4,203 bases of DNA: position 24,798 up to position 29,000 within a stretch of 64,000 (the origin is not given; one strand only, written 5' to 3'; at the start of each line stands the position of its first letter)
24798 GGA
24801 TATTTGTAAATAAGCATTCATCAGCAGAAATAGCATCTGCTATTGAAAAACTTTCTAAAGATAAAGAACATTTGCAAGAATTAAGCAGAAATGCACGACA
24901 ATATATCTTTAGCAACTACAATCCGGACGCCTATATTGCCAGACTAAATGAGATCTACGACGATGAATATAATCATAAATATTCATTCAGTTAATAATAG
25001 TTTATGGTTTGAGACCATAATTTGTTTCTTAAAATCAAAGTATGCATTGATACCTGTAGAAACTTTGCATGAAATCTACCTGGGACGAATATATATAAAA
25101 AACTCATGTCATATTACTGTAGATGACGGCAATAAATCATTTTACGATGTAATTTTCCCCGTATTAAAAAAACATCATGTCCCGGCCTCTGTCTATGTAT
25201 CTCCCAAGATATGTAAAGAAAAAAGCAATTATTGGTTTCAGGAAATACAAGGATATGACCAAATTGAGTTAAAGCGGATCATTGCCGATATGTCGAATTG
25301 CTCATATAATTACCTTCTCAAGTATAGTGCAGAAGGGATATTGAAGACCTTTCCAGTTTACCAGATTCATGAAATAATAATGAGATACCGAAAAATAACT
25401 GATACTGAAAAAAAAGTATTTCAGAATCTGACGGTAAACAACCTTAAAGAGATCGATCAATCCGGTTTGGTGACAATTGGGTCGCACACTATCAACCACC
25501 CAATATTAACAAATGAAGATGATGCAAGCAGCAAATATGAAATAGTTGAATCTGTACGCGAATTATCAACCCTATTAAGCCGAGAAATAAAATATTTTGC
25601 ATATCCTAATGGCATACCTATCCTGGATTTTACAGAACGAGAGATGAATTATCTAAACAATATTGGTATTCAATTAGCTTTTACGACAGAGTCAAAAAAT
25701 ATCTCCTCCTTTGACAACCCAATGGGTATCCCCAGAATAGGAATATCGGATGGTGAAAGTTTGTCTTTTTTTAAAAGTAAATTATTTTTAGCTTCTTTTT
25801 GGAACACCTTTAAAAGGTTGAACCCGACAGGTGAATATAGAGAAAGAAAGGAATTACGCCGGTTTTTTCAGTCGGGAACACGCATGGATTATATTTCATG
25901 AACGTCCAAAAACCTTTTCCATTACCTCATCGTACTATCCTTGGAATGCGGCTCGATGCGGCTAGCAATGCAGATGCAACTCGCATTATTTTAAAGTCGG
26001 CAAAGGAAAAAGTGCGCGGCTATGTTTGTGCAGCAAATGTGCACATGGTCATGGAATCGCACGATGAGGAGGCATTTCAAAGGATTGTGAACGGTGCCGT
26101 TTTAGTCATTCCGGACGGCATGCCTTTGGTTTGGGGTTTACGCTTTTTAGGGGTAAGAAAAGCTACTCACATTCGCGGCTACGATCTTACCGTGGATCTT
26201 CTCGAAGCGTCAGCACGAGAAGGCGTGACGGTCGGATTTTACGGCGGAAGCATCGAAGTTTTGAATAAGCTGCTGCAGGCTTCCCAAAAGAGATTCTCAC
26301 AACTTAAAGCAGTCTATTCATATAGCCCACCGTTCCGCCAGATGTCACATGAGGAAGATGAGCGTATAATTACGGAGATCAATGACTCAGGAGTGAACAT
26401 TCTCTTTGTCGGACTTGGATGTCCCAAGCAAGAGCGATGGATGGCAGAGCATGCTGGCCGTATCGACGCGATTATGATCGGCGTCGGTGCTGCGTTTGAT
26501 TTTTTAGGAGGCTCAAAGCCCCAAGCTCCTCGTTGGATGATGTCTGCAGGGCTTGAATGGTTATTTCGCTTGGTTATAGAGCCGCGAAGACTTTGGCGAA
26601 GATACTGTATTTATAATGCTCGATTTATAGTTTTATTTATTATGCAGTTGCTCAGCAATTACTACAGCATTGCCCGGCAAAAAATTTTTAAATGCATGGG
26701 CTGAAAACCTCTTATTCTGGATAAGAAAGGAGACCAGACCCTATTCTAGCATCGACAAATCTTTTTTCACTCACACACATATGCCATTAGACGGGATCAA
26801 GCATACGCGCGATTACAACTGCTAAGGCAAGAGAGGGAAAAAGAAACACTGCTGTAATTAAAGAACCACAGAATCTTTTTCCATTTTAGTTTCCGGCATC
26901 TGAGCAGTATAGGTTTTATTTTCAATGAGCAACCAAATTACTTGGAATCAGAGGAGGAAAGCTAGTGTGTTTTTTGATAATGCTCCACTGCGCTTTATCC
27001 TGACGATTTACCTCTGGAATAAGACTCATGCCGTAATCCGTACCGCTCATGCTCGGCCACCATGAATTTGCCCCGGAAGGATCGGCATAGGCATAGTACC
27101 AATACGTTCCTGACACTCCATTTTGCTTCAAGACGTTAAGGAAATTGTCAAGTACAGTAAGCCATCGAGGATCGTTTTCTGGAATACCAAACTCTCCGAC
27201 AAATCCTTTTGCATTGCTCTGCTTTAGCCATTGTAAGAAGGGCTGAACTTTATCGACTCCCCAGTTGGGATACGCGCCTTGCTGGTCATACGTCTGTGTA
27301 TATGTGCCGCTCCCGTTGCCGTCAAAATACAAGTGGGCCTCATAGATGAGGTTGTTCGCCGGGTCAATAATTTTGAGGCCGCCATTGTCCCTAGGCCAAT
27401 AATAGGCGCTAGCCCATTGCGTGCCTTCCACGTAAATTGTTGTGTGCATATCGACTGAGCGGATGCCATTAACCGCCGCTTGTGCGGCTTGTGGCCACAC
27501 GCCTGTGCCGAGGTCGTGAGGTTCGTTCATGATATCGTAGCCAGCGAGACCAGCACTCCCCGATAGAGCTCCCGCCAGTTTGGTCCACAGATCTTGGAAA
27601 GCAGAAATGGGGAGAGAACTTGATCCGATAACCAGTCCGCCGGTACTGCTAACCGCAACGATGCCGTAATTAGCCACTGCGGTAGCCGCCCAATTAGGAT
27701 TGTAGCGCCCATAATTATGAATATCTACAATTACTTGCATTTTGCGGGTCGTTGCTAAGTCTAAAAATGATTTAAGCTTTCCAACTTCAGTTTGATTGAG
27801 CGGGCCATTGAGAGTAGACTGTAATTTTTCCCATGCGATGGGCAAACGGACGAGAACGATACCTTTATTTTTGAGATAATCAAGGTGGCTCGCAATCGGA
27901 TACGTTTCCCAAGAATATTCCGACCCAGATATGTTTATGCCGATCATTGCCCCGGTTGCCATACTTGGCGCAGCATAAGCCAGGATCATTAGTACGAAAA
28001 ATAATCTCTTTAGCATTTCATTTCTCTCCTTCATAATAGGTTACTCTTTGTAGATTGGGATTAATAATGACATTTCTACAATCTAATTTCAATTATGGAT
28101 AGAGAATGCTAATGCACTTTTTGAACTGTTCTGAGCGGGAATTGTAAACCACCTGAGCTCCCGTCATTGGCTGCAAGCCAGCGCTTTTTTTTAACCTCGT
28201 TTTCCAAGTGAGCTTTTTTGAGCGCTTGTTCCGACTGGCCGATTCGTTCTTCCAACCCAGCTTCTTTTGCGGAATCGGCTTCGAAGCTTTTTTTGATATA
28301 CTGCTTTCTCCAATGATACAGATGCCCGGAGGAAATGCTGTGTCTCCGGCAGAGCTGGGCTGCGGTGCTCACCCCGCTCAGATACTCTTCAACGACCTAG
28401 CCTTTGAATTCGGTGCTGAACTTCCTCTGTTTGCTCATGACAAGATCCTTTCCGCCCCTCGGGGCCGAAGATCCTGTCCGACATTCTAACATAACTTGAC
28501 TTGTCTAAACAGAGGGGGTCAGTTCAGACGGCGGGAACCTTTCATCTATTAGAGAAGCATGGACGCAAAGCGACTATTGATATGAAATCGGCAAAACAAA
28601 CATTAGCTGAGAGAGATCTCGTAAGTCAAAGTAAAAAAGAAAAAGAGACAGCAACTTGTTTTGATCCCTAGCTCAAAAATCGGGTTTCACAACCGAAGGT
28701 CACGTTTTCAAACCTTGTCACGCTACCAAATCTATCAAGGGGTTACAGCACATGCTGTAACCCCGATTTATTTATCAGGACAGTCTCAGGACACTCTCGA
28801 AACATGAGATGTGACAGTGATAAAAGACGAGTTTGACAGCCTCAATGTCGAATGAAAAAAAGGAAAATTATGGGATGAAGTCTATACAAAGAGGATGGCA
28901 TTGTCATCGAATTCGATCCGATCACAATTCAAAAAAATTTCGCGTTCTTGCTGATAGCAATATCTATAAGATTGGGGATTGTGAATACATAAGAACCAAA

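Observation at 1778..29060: Duplicated module (tRNA-3'-end-like sequence + perfect palindrome + paralogous small gene) brackets a 27-kb segment holding the helicase/TA region and the whole EPS locus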

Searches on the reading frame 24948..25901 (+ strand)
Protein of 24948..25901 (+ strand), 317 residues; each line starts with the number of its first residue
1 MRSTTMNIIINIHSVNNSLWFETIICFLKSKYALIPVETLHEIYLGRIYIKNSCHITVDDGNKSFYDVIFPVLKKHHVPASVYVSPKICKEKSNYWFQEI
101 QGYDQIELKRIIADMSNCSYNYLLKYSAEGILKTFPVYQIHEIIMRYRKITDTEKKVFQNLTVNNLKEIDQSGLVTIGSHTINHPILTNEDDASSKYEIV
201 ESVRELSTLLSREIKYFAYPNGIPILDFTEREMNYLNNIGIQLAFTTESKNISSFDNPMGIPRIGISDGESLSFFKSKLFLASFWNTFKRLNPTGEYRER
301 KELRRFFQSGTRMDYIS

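Call 10: search_protein_families(library=pfam, proteins=[window:24948-25901:+], max_evalue=0.01)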
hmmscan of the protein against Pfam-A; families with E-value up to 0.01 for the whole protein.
window:24948-25901:+ (317 aa): 1 family
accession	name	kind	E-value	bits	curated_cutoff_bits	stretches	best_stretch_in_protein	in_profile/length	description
PF01522.26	Polysacc_deac_1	-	1.7e-17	64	23.1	1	51-241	6-121/124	Polysaccharide deacetylase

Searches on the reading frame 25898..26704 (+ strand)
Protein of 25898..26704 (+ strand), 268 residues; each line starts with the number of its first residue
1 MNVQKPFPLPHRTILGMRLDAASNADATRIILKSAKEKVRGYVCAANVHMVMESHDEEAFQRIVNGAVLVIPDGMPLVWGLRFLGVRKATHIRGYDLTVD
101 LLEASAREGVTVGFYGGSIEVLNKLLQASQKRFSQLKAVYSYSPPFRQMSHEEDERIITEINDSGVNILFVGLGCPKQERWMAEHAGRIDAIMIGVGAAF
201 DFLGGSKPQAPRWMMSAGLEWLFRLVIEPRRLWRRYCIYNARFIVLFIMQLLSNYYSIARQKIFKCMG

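Call 10: search_protein_families(library=pfam, proteins=[window:25898-26704:+], max_evalue=0.01)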
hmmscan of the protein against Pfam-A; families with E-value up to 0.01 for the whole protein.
window:25898-26704:+ (268 aa): 1 family
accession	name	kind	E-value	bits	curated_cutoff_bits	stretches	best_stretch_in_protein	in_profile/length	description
PF03808.19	Glyco_tran_WecG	-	7.5e-57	192.2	27.4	1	68-236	2-168/168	Glycosyl transferase WecG/TagA/CpsF family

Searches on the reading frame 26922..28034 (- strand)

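Call 10: search_protein_families(library=pfam, proteins=[window:26922-28034:-], max_evalue=0.01)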
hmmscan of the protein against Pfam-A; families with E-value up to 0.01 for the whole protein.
window:26922-28034:- (370 aa): 1 family
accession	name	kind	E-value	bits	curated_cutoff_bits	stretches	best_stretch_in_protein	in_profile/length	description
PF00150.24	Cellulase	-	1.9e-43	149.4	23.5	1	33-315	8-269/272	Cellulase (glycosyl hydrolase family 5)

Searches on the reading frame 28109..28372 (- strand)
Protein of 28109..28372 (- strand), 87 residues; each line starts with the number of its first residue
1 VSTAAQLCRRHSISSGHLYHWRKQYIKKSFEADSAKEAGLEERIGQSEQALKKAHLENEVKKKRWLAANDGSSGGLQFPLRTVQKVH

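Call 10: search_protein_families(library=pfam, proteins=[window:28109-28372:-], max_evalue=0.01)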
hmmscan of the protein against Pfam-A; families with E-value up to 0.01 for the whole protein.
window:28109-28372:- (87 aa): 2 families
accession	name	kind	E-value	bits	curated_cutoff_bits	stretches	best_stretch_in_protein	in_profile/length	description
PF01527.26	HTH_Tnp_1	-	9.5e-07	29.4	24.1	1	4-46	26-69/75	Transposase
PF13518.12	HTH_28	-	0.0097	16.4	25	0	3-32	14-43/52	Helix-turn-helix domain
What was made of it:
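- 28109..28372 (-): IS3-family transposase fragment, where the right end (integrase / P arm) of the island would be expected. Pfam HTH_Tnp_1 (call 10).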

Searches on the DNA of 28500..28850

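Call 18: search_rna_families(source=window, start=28500, end=28850, threshold=evalue, max_evalue=10, show_alignments=3)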
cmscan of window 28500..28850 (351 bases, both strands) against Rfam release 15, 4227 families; matches with E-value up to 10: 1.
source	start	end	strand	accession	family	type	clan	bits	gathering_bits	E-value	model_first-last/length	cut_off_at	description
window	28726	28773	+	RF02353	BjrC68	Gene; sRNA;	-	29.2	39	8.9e-06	1-82/82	no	Bradyrhizobiaceae sRNA BjrC68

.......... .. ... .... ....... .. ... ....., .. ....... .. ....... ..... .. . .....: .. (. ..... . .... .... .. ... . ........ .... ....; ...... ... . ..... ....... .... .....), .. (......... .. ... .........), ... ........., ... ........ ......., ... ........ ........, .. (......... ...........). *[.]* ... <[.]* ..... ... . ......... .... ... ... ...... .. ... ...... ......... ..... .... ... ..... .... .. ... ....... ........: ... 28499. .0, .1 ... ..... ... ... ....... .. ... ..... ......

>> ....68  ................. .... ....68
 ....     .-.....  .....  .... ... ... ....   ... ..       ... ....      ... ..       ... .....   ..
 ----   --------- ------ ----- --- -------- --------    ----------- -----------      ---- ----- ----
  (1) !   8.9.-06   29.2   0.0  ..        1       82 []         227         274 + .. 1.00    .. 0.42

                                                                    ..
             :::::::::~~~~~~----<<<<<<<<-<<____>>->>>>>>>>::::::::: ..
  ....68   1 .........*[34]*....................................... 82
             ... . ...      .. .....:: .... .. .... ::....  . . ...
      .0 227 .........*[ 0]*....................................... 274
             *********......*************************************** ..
